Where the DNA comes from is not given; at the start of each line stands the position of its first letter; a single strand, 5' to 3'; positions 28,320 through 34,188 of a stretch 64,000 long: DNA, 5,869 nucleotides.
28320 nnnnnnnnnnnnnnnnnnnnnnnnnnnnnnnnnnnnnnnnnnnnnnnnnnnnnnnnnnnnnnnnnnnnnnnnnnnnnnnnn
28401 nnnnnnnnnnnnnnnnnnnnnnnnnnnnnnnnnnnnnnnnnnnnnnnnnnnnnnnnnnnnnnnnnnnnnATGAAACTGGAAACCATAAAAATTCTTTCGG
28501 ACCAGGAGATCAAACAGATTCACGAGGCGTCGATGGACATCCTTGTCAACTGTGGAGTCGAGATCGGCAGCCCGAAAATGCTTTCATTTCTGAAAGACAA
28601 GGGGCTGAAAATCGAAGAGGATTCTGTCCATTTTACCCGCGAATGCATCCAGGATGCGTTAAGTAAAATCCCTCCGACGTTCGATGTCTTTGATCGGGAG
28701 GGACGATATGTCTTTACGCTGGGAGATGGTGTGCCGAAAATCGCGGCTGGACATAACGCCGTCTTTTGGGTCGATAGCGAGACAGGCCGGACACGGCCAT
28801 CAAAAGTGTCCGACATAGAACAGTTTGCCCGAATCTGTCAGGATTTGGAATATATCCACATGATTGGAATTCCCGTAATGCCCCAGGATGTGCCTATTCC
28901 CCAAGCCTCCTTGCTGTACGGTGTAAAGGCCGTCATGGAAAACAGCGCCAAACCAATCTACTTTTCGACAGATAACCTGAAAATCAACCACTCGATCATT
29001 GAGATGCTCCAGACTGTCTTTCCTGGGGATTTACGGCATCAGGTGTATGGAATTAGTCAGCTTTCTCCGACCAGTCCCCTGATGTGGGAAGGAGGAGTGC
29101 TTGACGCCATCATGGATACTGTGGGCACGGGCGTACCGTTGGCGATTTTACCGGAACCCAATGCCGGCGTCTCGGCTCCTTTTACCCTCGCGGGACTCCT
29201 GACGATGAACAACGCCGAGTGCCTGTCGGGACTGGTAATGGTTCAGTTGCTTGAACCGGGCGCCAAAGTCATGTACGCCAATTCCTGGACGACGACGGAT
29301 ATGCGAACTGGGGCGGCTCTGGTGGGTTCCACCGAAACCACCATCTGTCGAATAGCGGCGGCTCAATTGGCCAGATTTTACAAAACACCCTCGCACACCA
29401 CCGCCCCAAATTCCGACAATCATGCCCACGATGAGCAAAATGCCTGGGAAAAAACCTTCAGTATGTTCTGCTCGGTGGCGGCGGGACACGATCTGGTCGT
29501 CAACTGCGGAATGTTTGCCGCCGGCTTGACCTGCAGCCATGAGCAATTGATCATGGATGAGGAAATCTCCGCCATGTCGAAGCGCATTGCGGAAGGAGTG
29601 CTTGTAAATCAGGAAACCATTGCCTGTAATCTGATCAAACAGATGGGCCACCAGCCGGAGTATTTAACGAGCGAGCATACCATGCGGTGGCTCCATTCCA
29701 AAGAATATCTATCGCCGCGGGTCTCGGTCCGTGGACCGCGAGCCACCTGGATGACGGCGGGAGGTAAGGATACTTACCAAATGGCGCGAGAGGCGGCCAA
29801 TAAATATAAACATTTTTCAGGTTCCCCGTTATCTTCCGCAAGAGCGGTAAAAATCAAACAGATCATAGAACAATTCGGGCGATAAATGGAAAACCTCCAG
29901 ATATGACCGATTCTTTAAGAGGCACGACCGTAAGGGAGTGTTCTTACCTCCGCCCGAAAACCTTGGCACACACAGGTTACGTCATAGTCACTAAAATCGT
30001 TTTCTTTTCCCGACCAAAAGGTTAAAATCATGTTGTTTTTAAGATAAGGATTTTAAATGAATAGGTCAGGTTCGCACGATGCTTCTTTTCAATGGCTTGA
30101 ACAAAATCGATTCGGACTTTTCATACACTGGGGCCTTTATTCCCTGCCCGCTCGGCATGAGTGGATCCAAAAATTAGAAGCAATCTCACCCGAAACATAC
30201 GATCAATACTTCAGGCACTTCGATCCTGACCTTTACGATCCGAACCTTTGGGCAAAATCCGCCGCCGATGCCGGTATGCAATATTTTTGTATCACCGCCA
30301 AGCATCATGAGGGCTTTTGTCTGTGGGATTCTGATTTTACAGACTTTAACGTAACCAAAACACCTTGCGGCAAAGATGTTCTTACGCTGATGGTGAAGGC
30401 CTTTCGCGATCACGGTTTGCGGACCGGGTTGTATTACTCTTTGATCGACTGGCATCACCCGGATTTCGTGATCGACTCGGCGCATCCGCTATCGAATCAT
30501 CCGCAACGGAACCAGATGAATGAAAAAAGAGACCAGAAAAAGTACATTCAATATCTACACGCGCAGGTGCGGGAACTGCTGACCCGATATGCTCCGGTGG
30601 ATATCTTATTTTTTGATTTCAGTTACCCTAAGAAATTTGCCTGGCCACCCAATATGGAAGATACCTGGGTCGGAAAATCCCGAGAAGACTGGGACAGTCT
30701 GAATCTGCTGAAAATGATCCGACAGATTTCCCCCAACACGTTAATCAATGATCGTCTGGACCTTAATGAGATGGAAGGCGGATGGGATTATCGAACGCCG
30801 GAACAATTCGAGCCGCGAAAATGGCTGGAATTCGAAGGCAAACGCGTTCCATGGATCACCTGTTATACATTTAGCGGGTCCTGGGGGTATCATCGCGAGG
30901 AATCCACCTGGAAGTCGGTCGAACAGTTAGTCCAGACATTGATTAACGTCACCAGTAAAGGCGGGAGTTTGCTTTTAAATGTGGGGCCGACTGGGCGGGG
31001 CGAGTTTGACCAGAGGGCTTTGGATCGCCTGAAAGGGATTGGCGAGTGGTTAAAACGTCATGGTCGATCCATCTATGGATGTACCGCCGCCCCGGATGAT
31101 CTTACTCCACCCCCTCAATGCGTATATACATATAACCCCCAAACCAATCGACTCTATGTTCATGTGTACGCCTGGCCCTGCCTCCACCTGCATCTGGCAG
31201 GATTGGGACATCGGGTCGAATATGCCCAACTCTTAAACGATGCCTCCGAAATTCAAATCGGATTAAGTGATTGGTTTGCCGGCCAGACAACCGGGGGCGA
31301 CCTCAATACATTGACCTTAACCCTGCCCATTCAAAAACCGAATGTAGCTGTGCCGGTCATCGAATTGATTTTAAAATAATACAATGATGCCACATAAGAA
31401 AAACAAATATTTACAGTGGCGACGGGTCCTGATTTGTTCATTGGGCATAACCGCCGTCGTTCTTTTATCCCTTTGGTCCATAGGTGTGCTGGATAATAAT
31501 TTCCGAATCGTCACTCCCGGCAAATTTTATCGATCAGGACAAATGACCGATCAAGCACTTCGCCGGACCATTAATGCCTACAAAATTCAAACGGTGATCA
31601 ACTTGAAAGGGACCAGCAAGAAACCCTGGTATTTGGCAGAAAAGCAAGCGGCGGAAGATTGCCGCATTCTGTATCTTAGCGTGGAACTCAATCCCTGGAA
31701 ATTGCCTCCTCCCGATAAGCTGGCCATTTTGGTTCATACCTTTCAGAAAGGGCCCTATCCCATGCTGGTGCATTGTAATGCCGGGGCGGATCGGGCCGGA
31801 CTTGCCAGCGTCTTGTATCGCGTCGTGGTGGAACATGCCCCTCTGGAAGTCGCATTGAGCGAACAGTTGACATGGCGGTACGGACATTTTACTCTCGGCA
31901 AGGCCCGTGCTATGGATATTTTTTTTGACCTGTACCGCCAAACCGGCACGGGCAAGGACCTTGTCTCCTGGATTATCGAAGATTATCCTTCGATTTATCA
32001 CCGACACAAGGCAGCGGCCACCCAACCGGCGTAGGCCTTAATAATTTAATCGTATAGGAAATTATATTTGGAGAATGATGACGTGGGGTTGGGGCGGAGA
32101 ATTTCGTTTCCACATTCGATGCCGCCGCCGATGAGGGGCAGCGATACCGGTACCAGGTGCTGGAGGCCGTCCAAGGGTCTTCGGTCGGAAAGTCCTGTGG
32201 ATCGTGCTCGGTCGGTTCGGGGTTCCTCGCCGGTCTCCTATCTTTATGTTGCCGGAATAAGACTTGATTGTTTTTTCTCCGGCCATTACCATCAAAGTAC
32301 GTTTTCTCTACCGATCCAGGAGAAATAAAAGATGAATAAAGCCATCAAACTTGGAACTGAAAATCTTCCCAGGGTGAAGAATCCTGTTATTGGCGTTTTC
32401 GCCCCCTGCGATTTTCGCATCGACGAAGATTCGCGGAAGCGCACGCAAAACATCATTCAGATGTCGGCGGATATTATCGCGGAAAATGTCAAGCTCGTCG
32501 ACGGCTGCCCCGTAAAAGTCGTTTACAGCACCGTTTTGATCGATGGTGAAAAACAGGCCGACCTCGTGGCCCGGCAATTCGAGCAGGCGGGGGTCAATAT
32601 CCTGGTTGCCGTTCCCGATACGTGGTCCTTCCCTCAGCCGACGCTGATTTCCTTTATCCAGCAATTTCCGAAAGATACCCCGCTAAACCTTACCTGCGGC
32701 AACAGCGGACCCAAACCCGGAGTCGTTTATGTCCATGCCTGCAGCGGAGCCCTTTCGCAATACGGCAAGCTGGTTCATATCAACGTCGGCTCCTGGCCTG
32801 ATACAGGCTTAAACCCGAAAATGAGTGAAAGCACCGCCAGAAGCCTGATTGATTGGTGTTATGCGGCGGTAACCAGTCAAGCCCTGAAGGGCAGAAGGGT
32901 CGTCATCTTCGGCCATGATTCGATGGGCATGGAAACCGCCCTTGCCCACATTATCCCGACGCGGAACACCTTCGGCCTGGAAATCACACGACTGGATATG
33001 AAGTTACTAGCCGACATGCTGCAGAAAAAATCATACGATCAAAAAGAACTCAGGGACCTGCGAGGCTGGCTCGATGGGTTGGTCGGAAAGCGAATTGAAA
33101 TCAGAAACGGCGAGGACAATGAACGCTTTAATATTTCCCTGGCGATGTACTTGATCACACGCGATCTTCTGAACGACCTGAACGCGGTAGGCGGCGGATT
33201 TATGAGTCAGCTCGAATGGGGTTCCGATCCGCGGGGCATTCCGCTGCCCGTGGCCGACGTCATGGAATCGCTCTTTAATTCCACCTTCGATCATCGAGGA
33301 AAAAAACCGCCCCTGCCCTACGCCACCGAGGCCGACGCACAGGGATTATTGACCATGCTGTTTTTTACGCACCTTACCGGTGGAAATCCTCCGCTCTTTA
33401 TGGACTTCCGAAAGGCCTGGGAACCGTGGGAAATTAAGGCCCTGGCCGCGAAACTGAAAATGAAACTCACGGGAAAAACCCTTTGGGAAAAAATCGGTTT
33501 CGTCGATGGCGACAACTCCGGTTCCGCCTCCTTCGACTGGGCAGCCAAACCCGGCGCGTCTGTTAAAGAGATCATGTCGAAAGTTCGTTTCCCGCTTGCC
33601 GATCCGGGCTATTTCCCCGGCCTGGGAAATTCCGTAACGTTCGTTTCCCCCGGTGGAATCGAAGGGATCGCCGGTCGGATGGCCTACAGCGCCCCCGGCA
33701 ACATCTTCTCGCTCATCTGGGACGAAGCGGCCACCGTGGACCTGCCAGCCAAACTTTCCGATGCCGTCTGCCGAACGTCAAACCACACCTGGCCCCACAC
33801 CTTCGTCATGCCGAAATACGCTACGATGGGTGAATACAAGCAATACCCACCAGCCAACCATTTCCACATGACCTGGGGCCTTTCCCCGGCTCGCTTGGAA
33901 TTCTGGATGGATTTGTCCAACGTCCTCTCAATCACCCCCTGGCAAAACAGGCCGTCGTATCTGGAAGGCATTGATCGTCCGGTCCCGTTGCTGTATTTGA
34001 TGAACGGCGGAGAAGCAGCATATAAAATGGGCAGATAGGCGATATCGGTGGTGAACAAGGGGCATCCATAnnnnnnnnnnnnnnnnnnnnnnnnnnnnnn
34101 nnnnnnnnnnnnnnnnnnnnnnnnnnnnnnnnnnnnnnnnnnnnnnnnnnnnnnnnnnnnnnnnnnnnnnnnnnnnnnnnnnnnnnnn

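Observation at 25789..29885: XRE-cupin regulator, DegT aminotransferase, Hyi-like isomerase and MttB-superfamily protein with no corrinoid partner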

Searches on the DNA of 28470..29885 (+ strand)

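Call 73: search_rna_families(sources=[L001, L003, L005, L006, L011, L019, L024], threshold=gathering)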
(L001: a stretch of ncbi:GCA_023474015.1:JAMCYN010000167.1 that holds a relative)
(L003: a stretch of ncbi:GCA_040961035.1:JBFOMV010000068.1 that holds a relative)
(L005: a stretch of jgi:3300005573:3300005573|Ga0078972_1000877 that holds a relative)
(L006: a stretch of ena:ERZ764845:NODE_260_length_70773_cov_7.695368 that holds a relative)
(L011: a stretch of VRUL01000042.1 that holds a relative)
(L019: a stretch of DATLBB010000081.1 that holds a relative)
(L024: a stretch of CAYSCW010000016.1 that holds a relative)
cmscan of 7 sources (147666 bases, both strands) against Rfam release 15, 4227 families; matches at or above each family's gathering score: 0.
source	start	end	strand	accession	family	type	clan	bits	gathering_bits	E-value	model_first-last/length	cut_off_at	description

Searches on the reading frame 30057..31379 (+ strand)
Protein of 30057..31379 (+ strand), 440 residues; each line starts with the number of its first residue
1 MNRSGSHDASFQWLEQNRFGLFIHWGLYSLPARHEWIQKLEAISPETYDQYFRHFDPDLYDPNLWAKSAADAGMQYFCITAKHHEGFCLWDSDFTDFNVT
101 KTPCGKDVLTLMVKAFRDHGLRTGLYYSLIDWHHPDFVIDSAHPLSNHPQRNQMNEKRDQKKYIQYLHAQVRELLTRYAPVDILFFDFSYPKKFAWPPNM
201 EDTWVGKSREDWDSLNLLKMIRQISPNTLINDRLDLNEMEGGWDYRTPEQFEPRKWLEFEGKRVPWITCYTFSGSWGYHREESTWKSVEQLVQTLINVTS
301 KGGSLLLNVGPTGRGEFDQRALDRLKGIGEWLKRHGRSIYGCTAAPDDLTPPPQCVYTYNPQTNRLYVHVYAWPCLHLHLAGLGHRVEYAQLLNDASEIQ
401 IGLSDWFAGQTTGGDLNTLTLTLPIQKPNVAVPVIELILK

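Call 3: search_protein_families(library=pfam, proteins=[window:30057-31379:+], max_evalue=0.01)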
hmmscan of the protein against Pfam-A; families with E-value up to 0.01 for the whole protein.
window:30057-31379:+ (440 aa): 2 families
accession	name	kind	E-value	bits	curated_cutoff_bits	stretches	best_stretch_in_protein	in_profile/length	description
PF01120.23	Alpha_L_fucos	-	7.4e-87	292.4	25.2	1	10-336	26-344/345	Alpha-L-fucosidase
PF14871.12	GHL6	-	0.0063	17.2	35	0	66-187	6-131/132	Hypothetical glycosyl hydrolase 6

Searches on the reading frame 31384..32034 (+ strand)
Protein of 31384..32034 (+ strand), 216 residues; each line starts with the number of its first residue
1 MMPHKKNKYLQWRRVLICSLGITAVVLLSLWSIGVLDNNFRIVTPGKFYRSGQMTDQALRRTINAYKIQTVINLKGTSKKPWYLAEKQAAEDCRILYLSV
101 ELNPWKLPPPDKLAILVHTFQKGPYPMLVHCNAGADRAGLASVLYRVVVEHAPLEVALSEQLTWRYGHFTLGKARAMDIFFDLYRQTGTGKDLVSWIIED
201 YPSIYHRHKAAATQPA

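Call 5: search_protein_families(library=pfam, proteins=[window:31384-32034:+], max_evalue=0.01)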
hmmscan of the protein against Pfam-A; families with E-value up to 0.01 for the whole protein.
window:31384-32034:+ (216 aa): 4 families
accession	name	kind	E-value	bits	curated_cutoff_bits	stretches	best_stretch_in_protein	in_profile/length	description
PF13350.11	Y_phosphatase3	-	2.6e-08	34.5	22.2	1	41-145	21-149/240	Tyrosine phosphatase family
PF22741.1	PTP-NADK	-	3.4e-06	27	27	1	47-149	29-133/163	DSP-PTPase phosphatase fused to NAD+ Kinase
PF22784.1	PTP-SAK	-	0.00029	21.3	27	1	38-151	2-114/153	Swiss Army Knife protein, DSP-PTPase phosphatase domain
PF06426.19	SATase_N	-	0.0011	19.7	21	1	139-212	18-88/105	Serine acetyltransferase, N-terminal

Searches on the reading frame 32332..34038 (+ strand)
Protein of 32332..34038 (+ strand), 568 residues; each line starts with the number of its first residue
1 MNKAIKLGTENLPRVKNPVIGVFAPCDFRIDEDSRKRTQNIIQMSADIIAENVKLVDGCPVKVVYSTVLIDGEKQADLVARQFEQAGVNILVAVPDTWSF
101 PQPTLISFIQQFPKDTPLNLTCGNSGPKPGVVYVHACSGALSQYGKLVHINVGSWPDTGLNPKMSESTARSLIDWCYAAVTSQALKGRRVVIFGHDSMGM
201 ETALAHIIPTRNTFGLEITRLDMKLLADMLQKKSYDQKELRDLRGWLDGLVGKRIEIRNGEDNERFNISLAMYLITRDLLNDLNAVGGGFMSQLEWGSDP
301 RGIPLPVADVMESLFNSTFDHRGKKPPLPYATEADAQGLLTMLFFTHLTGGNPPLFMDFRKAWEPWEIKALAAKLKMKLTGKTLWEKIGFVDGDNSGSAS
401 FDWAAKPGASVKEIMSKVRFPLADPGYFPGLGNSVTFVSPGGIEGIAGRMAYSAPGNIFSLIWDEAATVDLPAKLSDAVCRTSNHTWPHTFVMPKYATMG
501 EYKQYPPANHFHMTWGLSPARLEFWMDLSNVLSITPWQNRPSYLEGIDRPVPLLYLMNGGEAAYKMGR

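Call 3: search_protein_families(library=pfam, proteins=[window:32332-34038:+], max_evalue=0.01)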
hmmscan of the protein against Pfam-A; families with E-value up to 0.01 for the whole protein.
window:32332-34038:+ (568 aa): 3 families
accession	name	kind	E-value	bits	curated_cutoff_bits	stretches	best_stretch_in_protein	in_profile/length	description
PF07881.17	Fucose_iso_N1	-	8.3e-36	123.8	28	1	18-187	2-169/169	L-fucose isomerase, first N-terminal domain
PF07882.17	Fucose_iso_N2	-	1.8e-12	47.7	22.3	1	193-349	6-179/180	L-fucose isomerase, second N-terminal domain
PF02952.23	Fucose_iso_C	-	0.0008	19.5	29.3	1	395-516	3-122/143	L-fucose isomerase, C-terminal domain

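Call 26: search_protein_families(library=ncbifam, proteins=[window:32332-34038:+], max_evalue=0.001)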
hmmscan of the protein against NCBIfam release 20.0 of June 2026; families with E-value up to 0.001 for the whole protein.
window:32332-34038:+ (568 aa): 2 families
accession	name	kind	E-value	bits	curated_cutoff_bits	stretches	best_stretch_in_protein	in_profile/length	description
NF008220.0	PRK10991.1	equivalog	5.1e-42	144.1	775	1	30-504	22-516/591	L-fucose isomerase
TIGR01089.1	fucI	equivalog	2.2e-34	118.8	850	1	30-504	19-513/587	L-fucose isomerase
